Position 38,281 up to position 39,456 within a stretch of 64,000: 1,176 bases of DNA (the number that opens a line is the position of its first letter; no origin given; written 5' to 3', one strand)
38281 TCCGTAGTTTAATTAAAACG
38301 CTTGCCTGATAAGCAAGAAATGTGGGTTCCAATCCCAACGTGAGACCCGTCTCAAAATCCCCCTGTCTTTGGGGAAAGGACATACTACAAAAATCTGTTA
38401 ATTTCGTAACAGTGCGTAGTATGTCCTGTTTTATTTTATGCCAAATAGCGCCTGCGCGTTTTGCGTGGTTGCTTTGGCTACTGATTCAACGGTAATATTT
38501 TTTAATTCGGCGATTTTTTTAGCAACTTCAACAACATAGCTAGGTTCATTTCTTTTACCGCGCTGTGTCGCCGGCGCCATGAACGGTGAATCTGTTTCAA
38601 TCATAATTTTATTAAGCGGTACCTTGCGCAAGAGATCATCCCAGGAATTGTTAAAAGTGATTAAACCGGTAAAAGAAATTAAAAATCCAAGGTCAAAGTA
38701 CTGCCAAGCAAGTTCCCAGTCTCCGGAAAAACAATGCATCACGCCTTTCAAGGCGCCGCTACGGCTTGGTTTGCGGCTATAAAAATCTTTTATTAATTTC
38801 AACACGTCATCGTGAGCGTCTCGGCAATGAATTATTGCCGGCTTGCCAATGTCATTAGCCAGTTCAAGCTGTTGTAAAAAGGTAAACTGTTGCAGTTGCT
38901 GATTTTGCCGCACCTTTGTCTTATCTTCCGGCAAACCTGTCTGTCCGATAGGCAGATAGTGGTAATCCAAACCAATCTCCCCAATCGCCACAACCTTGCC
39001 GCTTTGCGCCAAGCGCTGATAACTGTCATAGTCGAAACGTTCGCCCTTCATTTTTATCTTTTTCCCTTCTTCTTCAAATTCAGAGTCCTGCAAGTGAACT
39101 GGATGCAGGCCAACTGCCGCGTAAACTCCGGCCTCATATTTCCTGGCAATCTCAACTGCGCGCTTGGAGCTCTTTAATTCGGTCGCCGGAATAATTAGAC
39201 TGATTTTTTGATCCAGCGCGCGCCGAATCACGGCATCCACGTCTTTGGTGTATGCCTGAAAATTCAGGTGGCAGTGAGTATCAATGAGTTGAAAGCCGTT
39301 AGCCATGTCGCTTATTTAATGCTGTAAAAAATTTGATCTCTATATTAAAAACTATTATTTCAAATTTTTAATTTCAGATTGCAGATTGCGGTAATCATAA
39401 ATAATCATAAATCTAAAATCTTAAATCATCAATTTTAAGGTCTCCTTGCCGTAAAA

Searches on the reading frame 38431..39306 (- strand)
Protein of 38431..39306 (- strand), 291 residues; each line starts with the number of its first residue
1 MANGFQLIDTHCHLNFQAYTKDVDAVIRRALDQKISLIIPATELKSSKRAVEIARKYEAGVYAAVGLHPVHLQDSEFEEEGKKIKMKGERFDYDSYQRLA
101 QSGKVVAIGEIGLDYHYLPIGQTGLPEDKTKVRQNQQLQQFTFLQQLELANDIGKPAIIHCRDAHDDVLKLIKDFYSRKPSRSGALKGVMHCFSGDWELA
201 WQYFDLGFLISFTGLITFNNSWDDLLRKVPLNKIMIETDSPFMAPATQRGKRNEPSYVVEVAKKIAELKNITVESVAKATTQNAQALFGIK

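Call 10: find_encoding_contigs(protein=window:38431-39306:-, flank=10000, max_places=10)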
Protein window:38431-39306:- (291 aa): no gene with exactly this product is on record in the collection.

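Call 12: find_homologous_proteins(query=window:38431-39306:-, max_evalue=1e-20)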
Query window:38431-39306:- (291 aa): 7986 proteins with E <= 1e-20 among 8000 candidates; the best 120 are listed.
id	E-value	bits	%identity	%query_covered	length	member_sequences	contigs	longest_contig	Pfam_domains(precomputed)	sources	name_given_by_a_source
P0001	3.9e-192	654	100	100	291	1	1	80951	PF01026.28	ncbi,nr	ncbi:MAG: TatD family hydrolase [bacterium]|nr:TatD family hydrolase [bacterium]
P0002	2.0e-148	511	80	98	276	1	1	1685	PF01026.28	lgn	-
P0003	2.1e-122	426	67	97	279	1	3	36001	PF01026.28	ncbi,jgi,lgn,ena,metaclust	metaclust:\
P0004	3.3e-121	422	64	98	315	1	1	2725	PF01026.28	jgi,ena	-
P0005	1.0e-119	417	63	100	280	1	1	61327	PF01026.28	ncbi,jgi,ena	ncbi:MAG: TatD family hydrolase [Candidatus Falkowbacteria bacterium]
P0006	5.6e-119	415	65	98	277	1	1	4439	PF01026.28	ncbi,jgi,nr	ncbi:MAG: TatD family hydrolase [Methanoregula sp.]|jgi:TatD DNase family protein|nr:TatD family hyd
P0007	1.5e-118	413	63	100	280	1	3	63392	PF01026.28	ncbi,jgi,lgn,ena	-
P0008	1.5e-116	407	65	98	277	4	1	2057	PF01026.28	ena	-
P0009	3.8e-115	402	63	98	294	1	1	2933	PF01026.28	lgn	-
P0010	4.0e-114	399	63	97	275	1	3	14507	PF01026.28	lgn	-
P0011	2.7e-113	396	63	98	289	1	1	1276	PF01026.28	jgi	jgi:TatD DNase family protein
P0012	3.2e-113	396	63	98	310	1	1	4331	PF01026.28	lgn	-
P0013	3.0e-112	392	63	98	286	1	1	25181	PF01026.28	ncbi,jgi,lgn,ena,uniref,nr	ncbi:hydrolase TatD [Candidatus Falkowbacteria bacterium CG10_big_fil_rev_8_21_14_0_10_43_10]|uniref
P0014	7.2e-112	391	63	98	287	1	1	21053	PF01026.28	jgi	jgi:TatD DNase family protein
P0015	1.3e-111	390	63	100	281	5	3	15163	PF01026.28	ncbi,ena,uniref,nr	ncbi:hypothetical protein A3G56_01250 [Candidatus Falkowbacteria bacterium RIFCSPLOWO2_12_FULL_45_10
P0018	3.2e-109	383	62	98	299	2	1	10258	PF01026.28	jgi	-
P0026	5.3e-100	352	59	98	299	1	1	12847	PF01026.28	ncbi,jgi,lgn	ncbi:MAG: TatD family hydrolase [Patescibacteria group bacterium]|jgi:TatD DNase family protein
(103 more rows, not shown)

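Call 13: find_encoding_contigs(protein=P0003, flank=6000, max_places=3)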
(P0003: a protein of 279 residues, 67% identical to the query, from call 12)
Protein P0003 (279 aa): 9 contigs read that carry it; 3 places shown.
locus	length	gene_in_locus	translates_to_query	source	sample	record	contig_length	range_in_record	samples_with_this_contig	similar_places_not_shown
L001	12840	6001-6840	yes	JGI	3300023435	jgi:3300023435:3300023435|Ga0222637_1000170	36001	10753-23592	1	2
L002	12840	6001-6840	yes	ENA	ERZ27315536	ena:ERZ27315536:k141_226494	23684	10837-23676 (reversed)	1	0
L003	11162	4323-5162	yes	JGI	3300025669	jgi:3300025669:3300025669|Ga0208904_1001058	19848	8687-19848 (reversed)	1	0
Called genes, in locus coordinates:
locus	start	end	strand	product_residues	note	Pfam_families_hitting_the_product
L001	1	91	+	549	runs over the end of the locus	-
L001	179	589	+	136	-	-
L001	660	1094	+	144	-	PF00293:NUDIX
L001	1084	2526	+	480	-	PF00133:tRNA-synt_1, PF01406:tRNA-synt_1e, PF09334:tRNA-synt_1g, PF00133:tRNA-synt_1, PF01406:tRNA-synt_1e (weak)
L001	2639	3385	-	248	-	-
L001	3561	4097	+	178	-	PF02674:Colicin_V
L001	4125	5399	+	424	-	PF00892:EamA, PF01687:Flavokinase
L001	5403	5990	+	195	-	PF01300:Sua5_yciO_yrdC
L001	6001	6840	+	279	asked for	PF01026:TatD_DNase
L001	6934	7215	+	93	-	-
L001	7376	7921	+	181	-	PF07638:Sigma70_ECF, PF04542:Sigma70_r2, PF08281:Sigma70_r4_2, PF04545:Sigma70_r4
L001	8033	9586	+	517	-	-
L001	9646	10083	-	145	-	-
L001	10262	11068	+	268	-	PF01978:TrmB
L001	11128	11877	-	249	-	PF02535:Zip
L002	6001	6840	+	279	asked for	PF01026:TatD_DNase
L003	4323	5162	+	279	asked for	PF01026:TatD_DNase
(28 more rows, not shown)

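Call 14: find_encoding_contigs(protein=P0005, flank=6000, max_places=3)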
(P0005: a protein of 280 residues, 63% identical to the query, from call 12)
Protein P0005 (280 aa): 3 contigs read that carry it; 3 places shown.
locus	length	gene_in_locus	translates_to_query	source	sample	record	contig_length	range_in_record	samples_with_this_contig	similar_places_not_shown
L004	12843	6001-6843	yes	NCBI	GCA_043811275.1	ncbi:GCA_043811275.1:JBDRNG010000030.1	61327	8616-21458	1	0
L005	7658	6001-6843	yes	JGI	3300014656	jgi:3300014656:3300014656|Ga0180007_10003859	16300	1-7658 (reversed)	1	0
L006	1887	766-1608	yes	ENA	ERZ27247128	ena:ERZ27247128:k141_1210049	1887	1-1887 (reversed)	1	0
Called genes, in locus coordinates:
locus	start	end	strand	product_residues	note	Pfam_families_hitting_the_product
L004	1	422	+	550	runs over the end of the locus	-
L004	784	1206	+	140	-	-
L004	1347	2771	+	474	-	PF00133:tRNA-synt_1, PF01406:tRNA-synt_1e (weak), PF09334:tRNA-synt_1g, PF00133:tRNA-synt_1, PF01406:tRNA-synt_1e (weak), PF08264:Anticodon_1 (weak)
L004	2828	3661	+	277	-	-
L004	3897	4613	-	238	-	PF13462:Thioredoxin_4, PF13098:Thioredoxin_2 (weak), PF01323:DSBA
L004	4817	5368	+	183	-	PF02674:Colicin_V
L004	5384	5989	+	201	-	PF01300:Sua5_yciO_yrdC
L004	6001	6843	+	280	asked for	PF01026:TatD_DNase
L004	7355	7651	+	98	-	PF09527:ATPase_gene1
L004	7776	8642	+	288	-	PF00119:ATP-synt_A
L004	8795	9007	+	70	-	PF00137:ATP-synt_C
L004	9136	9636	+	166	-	PF00430:ATP-synt_B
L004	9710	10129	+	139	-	PF00213:OSCP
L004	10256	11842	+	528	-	PF02874:ATP-synt_ab_N, PF00006:ATP-synt_ab, PF06745:ATPase (weak), PF00306:ATP-synt_ab_C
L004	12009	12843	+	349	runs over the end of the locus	PF00231:ATP-synt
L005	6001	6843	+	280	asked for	PF01026:TatD_DNase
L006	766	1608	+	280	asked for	PF01026:TatD_DNase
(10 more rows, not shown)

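Call 19: find_related_loci(query=window:38431-39306:-, collection=genome_contigs, flank=4000)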
Query window:38431-39306:- (291 aa) in genome_contigs; peptide patterns used: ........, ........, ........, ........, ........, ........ (x = any residue, [..] = any of these).
512 stretches matched a pattern; 192 encode a relative of the query (tblastn E <= 1e-3); the best 80 are kept; 80 distinct loci.
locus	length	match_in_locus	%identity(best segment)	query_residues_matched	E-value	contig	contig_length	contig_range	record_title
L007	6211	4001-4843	62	1-290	2e-120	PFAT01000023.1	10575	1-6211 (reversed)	MAG: Candidatus Falkowbacteria bacterium CG10_big_fil_rev_8_21_14_0_10_44_15 CG10_8_21_14_0.10_scaffold_6744_c, whole ge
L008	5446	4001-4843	63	1-290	8e-121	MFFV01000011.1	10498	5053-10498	MAG: Candidatus Falkowbacteria bacterium RIFCSPLOWO2_02_FULL_45_15 rifcsplowo2_02_scaffold_15398, whole genome shotgun s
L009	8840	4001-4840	63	1-290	5e-120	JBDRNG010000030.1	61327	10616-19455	MAG: Candidatus Falkowbacteria bacterium isolate MEGAHIT-group-1.879 k141_6730445, whole genome shotgun sequence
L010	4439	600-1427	65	7-290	9e-119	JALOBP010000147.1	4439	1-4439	MAG: Methanoregula sp. isolate SO_2017_LW3 bin 26 NODE_75617_length_4439_cov_1.702226_LW162_2017, whole genome shotgun s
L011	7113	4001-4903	62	3-291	2e-111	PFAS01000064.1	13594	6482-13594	MAG: Candidatus Falkowbacteria bacterium CG10_big_fil_rev_8_21_14_0_10_43_11 CG10_8_21_14_0.10_scaffold_4496_c, whole ge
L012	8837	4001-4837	50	5-290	3e-91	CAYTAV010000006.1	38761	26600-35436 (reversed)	MAG TPA_asm: uncultured Gammaproteobacteria bacterium isolate binchicken_co22_29 genome assembly, contig: NODE_1104_leng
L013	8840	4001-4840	52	6-290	3e-90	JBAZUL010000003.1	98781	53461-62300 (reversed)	MAG: Patescibacteria group bacterium isolate SO_2017_GW1_227 NODE_1407_length_98781_cov_3.704533_OW334_2017, whole genom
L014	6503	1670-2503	48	6-291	8e-90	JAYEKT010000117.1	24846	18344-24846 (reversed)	MAG: Patescibacteria group bacterium isolate MAG130 MAG130_117, whole genome shotgun sequence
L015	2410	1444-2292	47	5-290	6e-84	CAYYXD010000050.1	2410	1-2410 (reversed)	MAG TPA_asm: uncultured Gammaproteobacteria bacterium isolate SRP294416_co1_713 genome assembly, contig: NODE_118704_len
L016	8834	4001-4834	48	7-290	1e-80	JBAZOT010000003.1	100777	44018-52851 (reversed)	MAG: Patescibacteria group bacterium isolate SO_2017_SWC_12 scaffold_241_c1_LP-4_2017, whole genome shotgun sequence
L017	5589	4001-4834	46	6-290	8e-80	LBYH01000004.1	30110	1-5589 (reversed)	MAG: Parcubacteria group bacterium GW2011_GWA2_40_143 UT83_C0004, whole genome shotgun sequence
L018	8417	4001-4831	48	7-290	2e-79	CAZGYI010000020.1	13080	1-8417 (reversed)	MAG TPA_asm: uncultured Gammaproteobacteria bacterium isolate SRP257756_co1_27 genome assembly, contig: NODE_4227_length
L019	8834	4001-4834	47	7-290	3e-77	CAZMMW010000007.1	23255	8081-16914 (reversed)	MAG TPA_asm: uncultured Gammaproteobacteria bacterium isolate SRP257756_co1_229 genome assembly, contig: NODE_1662_lengt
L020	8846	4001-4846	43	7-291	4e-77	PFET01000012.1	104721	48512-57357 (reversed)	MAG: Candidatus Uhrbacteria bacterium CG10_big_fil_rev_8_21_14_0_10_48_11 CG10_8_21_14_0.10_scaffold_157_c, whole genome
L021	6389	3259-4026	46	7-290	4e-76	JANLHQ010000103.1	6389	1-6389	MAG: Candidatus Azambacteria bacterium isolate P6-21 k99_97502, whole genome shotgun sequence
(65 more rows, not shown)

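Call 25: find_encoding_contigs(protein=P0002, flank=6000, max_places=5)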
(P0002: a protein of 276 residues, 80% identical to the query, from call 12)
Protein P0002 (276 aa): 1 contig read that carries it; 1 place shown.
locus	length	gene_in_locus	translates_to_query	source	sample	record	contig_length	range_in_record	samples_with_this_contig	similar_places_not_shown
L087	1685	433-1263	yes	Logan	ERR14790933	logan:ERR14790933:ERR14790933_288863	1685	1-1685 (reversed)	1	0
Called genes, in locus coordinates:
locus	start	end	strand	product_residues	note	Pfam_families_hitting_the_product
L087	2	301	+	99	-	?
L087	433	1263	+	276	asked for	PF01026:TatD_DNase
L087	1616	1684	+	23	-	?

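Call 26: find_encoding_contigs(protein=P0001, flank=10000, max_places=3)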
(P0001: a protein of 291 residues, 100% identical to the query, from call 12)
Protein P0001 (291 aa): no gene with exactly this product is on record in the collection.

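Call 46: find_encoding_contigs(protein=P0004, flank=3000, max_places=3)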
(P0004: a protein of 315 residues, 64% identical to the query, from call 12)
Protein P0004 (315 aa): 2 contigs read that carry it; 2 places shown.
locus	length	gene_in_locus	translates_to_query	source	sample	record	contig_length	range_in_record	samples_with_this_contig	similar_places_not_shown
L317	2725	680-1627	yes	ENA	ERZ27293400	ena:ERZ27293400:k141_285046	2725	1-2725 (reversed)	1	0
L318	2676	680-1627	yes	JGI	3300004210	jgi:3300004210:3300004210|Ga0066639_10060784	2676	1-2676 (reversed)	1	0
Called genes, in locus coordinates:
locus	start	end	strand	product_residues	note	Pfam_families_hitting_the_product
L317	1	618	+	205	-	?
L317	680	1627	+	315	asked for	PF01026:TatD_DNase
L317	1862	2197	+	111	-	PF09527:ATPase_gene1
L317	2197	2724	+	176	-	?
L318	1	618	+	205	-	?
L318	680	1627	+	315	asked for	PF01026:TatD_DNase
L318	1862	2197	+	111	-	PF09527:ATPase_gene1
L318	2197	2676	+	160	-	?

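Call 47: find_encoding_contigs(protein=P0010, flank=3000, max_places=3)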
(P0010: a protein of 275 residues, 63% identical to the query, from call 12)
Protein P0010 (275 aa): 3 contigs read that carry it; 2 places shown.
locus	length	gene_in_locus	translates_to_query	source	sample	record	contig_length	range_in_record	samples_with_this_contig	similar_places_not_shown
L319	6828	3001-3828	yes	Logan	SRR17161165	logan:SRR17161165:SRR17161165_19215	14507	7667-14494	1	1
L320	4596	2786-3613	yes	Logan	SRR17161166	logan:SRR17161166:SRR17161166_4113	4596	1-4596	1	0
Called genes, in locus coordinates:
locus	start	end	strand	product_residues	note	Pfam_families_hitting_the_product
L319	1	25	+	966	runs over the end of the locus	PF03477:ATP-cone, PF00317:Ribonuc_red_lgN, PF02867:Ribonuc_red_lgC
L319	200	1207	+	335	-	PF00268:Ribonuc_red_sm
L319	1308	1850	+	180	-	PF02674:Colicin_V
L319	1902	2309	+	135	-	PF01687:Flavokinase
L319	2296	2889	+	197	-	PF01300:Sua5_yciO_yrdC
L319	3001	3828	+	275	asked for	PF01026:TatD_DNase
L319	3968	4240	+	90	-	PF09527:ATPase_gene1 (weak)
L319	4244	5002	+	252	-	PF00119:ATP-synt_A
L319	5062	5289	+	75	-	PF00137:ATP-synt_C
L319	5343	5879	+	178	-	PF00430:ATP-synt_B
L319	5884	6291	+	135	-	PF00213:OSCP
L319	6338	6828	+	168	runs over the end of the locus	?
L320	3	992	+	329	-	?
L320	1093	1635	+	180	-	PF02674:Colicin_V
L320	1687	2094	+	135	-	PF01687:Flavokinase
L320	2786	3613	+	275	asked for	PF01026:TatD_DNase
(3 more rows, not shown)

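Call 48: find_encoding_contigs(protein=P0013, flank=3000, max_places=3)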
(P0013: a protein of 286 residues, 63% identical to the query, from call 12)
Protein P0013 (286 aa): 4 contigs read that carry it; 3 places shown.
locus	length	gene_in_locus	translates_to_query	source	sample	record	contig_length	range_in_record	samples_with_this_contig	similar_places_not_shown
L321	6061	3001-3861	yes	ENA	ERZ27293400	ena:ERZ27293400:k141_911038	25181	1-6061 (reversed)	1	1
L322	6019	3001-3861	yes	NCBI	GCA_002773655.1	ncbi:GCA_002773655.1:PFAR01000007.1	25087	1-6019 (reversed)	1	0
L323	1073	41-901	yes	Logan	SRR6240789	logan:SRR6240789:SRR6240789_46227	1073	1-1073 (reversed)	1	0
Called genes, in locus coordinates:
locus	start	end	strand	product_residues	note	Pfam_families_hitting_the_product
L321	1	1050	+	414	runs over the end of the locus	PF00892:EamA, PF01687:Flavokinase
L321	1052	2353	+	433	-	PF00892:EamA, PF01687:Flavokinase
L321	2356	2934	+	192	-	PF01300:Sua5_yciO_yrdC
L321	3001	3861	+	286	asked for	PF01026:TatD_DNase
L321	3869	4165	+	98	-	-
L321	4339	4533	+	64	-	PF09527:ATPase_gene1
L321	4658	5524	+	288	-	PF00119:ATP-synt_A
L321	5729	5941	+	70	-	PF00137:ATP-synt_C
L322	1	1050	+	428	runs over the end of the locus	PF00892:EamA, PF01687:Flavokinase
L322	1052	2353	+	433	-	PF00892:EamA, PF01687:Flavokinase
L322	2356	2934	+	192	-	PF01300:Sua5_yciO_yrdC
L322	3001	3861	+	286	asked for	PF01026:TatD_DNase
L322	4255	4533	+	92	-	PF09527:ATPase_gene1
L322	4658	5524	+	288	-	PF00119:ATP-synt_A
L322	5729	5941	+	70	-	PF00137:ATP-synt_C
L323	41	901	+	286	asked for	PF01026:TatD_DNase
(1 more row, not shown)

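Call 60: find_encoding_contigs(protein=P0015, flank=2500, max_places=4)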
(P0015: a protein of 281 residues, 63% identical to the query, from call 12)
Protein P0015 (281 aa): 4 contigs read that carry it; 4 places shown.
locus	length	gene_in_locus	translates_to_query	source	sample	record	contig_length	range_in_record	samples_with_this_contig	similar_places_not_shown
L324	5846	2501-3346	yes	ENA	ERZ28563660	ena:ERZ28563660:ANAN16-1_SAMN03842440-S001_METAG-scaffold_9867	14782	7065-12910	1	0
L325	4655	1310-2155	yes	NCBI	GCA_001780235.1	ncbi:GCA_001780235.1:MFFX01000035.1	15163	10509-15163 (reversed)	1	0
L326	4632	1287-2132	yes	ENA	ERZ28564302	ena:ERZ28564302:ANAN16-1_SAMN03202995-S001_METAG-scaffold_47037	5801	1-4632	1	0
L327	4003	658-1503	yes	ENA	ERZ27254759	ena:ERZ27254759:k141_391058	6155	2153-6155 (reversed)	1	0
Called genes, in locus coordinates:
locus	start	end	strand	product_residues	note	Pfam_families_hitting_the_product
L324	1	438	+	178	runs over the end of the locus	PF02674:Colicin_V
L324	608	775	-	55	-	-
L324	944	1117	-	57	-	-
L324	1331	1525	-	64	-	-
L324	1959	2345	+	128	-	PF01300:Sua5_yciO_yrdC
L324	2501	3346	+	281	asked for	PF01026:TatD_DNase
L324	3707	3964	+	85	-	PF09527:ATPase_gene1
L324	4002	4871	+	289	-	PF00119:ATP-synt_A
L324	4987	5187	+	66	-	PF00137:ATP-synt_C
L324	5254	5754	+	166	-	PF00430:ATP-synt_B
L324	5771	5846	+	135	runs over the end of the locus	PF00213:OSCP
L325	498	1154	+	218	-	PF01300:Sua5_yciO_yrdC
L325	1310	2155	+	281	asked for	PF01026:TatD_DNase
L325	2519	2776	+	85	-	PF09527:ATPase_gene1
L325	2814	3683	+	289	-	PF00119:ATP-synt_A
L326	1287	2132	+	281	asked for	PF01026:TatD_DNase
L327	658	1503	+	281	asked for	PF01026:TatD_DNase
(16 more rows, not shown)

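Call 61: find_encoding_contigs(protein=P0014, flank=2500, max_places=4)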
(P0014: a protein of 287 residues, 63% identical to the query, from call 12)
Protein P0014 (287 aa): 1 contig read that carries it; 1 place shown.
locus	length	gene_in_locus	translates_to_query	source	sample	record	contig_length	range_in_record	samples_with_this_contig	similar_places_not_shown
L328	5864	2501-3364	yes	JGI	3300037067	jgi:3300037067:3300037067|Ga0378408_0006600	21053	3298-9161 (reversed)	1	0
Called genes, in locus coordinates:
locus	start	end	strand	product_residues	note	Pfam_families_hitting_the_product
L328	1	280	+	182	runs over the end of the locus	PF02674:Colicin_V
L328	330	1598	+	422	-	PF00892:EamA, PF01687:Flavokinase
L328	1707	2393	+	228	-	PF01300:Sua5_yciO_yrdC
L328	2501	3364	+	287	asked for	PF01026:TatD_DNase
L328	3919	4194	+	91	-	PF09527:ATPase_gene1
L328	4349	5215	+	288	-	PF00119:ATP-synt_A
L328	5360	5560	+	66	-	PF00137:ATP-synt_C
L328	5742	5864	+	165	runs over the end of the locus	PF00430:ATP-synt_B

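Call 80: find_encoding_contigs(protein=P0018, flank=2500, max_places=3)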
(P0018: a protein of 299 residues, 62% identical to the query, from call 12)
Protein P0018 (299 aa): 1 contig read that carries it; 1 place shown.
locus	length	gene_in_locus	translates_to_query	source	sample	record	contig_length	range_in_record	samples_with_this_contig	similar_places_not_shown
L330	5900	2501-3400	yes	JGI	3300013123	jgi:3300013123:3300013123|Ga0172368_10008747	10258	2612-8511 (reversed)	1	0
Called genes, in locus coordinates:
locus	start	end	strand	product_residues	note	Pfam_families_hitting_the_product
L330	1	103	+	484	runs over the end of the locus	PF00133:tRNA-synt_1, PF01406:tRNA-synt_1e, PF09334:tRNA-synt_1g, PF00133:tRNA-synt_1, PF01406:tRNA-synt_1e (weak)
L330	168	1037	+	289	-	-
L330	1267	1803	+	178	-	PF02674:Colicin_V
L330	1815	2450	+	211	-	PF01300:Sua5_yciO_yrdC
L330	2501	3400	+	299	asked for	PF01026:TatD_DNase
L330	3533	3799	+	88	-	PF09527:ATPase_gene1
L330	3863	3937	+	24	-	-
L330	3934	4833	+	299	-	PF00119:ATP-synt_A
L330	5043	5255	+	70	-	PF00137:ATP-synt_C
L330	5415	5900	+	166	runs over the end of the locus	PF00430:ATP-synt_B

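Call 81: find_encoding_contigs(protein=P0026, flank=2500, max_places=3)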
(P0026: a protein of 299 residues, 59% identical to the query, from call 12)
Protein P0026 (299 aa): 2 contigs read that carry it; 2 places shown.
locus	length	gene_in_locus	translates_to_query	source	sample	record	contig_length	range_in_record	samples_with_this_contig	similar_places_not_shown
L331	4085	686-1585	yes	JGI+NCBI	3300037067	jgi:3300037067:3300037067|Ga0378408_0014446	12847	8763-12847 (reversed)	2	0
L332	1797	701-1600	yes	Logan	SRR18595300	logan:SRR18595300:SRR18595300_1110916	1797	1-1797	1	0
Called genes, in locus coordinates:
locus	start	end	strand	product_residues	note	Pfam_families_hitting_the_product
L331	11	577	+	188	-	PF01300:Sua5_yciO_yrdC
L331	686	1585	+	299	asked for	PF01026:TatD_DNase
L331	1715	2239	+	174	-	-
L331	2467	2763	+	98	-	PF09527:ATPase_gene1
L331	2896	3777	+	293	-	PF00119:ATP-synt_A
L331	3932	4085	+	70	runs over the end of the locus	PF00137:ATP-synt_C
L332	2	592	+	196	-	?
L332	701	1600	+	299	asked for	PF01026:TatD_DNase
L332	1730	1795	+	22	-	?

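Call 96: list_cluster_members(proteins=[P0001])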
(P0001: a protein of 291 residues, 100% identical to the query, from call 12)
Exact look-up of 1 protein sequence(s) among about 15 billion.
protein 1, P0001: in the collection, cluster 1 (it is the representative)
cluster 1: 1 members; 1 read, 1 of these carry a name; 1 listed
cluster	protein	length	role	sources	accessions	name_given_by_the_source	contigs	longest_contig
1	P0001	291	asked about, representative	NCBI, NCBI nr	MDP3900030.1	MAG: TatD family hydrolase [bacterium] | TatD family hydrolase [bacterium]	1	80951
